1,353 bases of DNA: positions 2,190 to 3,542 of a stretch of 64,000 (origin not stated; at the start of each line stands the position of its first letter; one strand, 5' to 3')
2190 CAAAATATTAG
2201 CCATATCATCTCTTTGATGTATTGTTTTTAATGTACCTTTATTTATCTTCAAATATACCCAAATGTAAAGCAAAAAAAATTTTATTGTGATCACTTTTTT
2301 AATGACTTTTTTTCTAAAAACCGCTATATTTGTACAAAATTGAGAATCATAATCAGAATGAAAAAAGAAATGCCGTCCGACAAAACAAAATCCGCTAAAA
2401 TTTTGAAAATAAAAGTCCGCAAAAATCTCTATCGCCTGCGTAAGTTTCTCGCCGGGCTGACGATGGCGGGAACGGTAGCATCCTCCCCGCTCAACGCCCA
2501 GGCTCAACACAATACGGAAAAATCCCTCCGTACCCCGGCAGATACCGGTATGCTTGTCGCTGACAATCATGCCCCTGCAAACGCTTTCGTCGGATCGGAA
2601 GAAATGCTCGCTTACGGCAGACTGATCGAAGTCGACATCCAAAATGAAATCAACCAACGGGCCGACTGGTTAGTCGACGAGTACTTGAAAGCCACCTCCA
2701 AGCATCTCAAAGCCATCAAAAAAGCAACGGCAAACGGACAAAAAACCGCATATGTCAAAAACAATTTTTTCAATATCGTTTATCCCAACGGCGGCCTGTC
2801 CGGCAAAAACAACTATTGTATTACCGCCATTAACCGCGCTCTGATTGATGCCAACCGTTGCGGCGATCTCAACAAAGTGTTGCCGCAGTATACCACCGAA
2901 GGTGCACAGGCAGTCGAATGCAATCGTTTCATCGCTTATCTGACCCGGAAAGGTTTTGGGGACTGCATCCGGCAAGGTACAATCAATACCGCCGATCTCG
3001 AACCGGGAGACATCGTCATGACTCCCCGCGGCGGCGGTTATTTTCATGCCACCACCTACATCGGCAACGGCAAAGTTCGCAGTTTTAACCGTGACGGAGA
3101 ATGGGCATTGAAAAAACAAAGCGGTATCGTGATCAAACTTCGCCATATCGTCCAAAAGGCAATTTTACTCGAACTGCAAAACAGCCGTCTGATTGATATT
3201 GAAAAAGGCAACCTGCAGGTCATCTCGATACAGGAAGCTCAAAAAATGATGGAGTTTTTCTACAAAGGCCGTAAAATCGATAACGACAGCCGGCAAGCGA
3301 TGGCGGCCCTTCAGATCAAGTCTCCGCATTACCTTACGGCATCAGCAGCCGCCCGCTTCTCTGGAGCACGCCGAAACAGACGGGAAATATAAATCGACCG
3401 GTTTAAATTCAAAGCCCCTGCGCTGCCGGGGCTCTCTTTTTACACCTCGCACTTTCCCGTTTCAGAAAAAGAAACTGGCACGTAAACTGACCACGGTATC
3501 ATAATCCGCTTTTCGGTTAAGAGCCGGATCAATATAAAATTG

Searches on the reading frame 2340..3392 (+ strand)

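Call 71: search_protein_families(library=pfam, proteins=[window:2340-3392:+], max_evalue=0.01)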
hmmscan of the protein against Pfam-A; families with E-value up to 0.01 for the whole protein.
window:2340-3392:+ (350 aa): 1 family
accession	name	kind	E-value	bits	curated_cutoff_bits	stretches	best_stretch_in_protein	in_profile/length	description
PF04970.19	LRAT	-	0.0034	18.1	24.3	0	220-279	3-63/120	Lecithin retinol acyltransferase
